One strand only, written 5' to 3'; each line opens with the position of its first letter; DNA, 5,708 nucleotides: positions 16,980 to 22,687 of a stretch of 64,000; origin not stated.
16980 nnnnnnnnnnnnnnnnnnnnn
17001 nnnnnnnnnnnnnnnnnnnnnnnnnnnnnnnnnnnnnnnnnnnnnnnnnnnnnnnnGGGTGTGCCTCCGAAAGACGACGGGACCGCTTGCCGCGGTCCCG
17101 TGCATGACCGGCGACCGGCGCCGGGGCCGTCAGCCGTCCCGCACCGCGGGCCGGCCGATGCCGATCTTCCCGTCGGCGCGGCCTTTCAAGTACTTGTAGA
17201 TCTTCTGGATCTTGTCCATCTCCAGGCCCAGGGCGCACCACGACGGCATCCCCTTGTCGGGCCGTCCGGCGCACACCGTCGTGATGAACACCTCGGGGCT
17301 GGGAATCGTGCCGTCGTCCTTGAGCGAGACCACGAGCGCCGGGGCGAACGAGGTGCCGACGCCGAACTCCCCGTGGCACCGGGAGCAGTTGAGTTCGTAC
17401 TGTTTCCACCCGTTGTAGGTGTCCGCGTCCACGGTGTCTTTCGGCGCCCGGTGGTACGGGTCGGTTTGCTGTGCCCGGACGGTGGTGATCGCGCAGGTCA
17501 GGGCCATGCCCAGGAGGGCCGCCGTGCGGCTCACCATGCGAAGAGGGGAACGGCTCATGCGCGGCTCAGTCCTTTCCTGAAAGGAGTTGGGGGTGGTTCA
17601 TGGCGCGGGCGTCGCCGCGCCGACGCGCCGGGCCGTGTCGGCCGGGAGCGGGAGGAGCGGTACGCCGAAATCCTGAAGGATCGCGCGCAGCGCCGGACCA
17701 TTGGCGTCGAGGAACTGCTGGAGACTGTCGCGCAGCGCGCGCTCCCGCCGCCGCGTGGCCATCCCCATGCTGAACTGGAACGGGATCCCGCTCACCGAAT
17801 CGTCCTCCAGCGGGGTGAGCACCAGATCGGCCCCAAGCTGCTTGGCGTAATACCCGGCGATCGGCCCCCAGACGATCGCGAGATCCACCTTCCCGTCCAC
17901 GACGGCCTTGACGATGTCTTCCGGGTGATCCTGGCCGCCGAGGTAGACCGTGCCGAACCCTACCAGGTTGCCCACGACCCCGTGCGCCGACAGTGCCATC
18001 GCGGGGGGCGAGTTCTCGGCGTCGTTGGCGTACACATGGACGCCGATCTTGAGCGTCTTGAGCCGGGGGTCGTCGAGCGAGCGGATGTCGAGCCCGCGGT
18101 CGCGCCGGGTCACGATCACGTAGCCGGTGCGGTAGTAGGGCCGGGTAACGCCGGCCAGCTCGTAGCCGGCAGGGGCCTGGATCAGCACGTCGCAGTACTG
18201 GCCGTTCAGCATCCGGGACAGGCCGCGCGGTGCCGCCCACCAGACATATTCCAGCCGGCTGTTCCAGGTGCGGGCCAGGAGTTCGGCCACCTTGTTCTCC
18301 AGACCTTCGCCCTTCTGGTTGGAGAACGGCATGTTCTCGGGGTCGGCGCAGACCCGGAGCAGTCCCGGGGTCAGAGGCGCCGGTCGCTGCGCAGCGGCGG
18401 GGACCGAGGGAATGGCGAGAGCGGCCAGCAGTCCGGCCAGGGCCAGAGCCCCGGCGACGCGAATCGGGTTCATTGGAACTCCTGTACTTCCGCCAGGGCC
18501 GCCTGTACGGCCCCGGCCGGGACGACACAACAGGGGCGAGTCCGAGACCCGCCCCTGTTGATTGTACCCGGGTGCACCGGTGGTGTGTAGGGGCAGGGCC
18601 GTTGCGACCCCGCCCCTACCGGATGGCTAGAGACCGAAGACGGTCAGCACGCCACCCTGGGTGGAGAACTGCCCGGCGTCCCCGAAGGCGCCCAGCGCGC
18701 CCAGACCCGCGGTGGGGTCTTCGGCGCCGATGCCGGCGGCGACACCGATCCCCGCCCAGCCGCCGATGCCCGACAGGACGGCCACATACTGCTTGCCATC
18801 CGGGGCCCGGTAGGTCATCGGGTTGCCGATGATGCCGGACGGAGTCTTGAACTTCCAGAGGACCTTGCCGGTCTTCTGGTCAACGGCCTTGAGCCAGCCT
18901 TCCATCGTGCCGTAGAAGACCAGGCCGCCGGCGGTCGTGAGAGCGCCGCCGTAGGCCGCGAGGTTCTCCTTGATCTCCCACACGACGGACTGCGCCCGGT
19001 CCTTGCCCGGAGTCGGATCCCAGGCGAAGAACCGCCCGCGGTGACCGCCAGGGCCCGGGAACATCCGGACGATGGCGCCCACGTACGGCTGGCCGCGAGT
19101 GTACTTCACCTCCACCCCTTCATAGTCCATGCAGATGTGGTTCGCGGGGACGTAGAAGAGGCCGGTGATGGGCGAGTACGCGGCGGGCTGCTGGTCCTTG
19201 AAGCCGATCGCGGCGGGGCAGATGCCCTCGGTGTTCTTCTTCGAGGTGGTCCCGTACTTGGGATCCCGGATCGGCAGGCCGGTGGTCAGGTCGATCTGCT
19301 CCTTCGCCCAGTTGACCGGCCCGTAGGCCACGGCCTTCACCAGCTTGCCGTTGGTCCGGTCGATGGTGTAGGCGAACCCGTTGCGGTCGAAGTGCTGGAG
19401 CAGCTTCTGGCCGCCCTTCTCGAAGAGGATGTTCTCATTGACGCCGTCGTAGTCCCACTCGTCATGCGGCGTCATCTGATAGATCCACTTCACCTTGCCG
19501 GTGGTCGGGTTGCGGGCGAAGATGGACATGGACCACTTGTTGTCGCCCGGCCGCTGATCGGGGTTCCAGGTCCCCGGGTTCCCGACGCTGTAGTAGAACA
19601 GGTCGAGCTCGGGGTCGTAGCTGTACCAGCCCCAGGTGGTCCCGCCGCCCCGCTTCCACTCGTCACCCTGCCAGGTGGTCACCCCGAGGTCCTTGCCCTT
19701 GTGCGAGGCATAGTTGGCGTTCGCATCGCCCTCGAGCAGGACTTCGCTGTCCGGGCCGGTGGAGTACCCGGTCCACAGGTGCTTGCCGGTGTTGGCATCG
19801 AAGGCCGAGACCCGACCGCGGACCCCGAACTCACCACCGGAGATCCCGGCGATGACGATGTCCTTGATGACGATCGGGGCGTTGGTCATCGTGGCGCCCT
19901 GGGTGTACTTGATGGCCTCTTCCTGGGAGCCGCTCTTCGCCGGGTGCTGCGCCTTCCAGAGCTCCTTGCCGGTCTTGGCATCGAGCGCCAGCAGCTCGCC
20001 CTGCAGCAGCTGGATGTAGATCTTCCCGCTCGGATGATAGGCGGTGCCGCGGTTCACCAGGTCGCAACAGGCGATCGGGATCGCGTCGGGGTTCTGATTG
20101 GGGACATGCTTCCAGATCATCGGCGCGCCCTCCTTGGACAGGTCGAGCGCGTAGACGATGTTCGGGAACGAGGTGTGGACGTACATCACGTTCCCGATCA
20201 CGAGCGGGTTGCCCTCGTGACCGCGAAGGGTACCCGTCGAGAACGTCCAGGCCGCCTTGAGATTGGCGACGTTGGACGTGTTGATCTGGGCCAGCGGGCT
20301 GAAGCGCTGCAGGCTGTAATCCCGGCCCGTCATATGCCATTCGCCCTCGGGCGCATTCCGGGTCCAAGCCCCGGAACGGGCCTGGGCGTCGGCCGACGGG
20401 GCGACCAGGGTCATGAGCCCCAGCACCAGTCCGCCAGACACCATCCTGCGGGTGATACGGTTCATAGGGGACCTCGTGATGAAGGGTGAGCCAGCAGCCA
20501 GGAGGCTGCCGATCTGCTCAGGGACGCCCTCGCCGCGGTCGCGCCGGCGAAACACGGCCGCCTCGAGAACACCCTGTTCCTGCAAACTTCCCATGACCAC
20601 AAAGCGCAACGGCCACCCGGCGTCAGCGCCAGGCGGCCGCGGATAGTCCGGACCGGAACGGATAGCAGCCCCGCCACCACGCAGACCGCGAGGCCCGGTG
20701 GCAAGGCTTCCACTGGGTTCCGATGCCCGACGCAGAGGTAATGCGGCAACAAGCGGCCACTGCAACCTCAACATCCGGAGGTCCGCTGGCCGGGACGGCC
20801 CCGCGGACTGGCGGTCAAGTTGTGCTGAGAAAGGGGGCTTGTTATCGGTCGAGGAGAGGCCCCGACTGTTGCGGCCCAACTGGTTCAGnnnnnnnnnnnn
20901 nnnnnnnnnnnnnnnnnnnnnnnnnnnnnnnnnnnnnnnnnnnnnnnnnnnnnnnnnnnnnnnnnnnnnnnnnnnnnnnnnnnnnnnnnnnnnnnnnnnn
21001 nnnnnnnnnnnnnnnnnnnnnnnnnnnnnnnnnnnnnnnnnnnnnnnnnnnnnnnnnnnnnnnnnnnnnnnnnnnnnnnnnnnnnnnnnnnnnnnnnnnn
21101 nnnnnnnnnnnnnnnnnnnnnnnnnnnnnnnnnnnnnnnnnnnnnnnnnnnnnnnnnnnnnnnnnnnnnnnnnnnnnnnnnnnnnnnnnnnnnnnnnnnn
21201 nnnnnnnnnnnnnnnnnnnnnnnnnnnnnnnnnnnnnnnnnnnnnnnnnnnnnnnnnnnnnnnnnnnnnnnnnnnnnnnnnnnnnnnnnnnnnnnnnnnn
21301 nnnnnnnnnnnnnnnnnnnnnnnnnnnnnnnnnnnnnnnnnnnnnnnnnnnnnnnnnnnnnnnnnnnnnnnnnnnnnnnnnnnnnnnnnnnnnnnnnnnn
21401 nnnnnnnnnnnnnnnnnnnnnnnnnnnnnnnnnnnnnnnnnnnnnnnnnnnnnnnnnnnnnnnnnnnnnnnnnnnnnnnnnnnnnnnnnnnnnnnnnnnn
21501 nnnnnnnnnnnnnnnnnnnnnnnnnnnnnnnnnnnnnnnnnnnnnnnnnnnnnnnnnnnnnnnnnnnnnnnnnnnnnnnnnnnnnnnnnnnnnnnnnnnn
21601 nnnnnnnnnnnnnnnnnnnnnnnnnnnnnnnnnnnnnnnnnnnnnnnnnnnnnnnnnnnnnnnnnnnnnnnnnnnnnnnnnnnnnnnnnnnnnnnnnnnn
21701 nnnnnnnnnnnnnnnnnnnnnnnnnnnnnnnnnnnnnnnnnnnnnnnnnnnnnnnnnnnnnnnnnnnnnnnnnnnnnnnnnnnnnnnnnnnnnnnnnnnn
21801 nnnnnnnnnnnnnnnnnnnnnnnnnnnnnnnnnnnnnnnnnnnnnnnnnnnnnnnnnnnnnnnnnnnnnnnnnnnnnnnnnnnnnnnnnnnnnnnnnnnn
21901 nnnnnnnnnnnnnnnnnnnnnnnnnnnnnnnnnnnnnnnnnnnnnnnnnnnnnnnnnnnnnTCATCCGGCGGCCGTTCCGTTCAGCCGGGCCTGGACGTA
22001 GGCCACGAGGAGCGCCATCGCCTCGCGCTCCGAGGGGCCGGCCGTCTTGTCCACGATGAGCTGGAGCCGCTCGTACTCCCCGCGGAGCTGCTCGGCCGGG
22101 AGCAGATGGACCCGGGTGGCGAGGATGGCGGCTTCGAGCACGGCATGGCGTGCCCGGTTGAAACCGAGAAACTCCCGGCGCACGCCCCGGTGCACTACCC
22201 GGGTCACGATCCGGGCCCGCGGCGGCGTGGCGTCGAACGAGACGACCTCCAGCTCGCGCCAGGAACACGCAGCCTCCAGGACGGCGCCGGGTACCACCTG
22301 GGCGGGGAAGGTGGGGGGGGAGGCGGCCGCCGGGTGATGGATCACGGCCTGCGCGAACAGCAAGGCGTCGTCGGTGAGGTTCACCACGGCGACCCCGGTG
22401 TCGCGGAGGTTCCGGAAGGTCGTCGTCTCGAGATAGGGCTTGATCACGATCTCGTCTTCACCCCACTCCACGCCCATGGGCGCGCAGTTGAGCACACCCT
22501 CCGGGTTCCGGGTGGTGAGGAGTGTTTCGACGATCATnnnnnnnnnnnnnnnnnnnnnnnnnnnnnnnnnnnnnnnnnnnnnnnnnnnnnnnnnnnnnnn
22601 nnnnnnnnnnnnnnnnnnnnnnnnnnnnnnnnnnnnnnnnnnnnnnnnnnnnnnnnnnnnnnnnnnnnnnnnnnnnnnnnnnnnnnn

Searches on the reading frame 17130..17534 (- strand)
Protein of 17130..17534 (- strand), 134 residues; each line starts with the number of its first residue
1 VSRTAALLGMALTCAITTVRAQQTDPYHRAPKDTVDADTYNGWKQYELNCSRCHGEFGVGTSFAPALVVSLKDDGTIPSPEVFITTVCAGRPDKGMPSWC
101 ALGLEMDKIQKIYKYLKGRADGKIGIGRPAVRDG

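Call 50: search_protein_families(library=pfam, proteins=[window:17130-17534:-])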
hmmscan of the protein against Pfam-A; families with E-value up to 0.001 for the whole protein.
window:17130-17534:- (134 aa): 1 family
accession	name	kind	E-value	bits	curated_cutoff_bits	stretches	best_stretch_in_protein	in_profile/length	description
PF13442.11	Cytochrome_CBB3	-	5.1e-08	33.6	27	1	40-116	4-68/68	Cytochrome C oxidase, cbb3-type, subunit III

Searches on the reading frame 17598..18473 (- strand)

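Call 50: search_protein_families(library=pfam, proteins=[window:17598-18473:-])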
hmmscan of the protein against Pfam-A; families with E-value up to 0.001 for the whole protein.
window:17598-18473:- (291 aa): 2 families
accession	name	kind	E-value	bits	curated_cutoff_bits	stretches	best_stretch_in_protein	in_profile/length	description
PF13531.11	SBP_bac_11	-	6e-08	33.2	25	1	92-270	46-225/227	Bacterial extracellular solute-binding protein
PF00497.25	SBP_bac_3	-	0.00022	21.4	26.4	1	39-257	1-115/132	Bacterial extracellular solute-binding proteins, family 3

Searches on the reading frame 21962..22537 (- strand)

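Call 50: search_protein_families(library=pfam, proteins=[window:21962-22537:-])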
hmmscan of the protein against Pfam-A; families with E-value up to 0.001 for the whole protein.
window:21962-22537:- (191 aa): 2 families
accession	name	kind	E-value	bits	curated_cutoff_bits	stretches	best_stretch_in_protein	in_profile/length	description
PF04289.18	DUF447_N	-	1e-21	77.5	24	1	4-120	2-113/114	Protein of unknown function (DUF447) N-terminal domain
PF20766.2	DUF447_C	-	1.2e-13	51.3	24.8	1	127-177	1-51/53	Protein of unknown function (DUF447)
